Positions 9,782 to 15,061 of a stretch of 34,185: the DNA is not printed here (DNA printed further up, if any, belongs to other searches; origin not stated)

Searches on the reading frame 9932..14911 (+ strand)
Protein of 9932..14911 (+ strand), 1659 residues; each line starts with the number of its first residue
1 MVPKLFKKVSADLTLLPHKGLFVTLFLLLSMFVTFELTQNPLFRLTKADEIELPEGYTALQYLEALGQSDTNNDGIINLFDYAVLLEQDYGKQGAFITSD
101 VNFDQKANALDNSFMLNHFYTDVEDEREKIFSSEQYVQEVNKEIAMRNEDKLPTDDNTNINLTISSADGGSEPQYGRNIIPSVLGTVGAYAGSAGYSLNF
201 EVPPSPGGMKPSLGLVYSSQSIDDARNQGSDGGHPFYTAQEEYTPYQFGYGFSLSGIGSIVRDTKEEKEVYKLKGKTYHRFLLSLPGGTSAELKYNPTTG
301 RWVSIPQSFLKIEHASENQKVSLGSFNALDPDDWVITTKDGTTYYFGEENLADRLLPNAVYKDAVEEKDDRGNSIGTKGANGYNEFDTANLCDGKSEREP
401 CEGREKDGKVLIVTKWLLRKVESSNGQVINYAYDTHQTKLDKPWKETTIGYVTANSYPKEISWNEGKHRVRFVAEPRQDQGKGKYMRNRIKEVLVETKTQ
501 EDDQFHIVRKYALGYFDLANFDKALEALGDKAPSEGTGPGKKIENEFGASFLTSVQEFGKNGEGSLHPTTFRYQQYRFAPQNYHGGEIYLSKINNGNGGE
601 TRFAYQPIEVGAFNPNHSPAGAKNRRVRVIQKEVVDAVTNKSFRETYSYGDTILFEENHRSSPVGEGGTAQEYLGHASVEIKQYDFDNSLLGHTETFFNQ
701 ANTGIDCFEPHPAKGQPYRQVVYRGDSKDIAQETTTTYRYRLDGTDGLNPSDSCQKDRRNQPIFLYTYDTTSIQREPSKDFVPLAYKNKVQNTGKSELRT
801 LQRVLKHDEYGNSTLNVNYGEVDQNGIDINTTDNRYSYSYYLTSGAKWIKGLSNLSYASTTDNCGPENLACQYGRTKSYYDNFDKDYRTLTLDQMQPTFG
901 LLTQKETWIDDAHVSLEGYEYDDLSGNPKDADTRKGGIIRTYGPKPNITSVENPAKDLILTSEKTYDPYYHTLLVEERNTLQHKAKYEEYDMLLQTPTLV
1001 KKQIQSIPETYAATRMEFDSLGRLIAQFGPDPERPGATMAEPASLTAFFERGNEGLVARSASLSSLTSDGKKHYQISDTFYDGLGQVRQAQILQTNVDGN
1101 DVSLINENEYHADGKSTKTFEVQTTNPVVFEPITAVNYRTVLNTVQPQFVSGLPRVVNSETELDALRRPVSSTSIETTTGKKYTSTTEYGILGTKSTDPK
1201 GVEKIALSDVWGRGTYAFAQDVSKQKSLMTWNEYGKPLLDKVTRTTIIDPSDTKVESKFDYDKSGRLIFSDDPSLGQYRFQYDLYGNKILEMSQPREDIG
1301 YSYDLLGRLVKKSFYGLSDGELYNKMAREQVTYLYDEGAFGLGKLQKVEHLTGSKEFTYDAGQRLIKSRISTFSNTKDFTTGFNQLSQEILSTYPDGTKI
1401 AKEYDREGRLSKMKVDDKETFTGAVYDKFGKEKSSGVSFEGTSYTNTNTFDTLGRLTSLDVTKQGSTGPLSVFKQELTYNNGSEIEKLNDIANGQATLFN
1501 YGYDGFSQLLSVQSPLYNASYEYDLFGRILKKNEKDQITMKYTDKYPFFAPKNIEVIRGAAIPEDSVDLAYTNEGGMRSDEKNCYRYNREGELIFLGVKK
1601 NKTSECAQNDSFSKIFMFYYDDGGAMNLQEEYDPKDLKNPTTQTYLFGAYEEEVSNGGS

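Call 5: search_protein_families(library=pfam, proteins=[window:9932-14911:+], max_evalue=0.1)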
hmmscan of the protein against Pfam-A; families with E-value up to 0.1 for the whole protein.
window:9932-14911:+ (1659 aa): 2 families
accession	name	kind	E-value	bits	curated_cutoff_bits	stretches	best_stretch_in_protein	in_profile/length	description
PF05593.20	RHS_repeat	-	1.2e-06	29.2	22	0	1392-1414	10-32/38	RHS Repeat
PF00404.24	Dockerin_1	-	0.0099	16.5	22.9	1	69-118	2-55/57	Dockerin type I domain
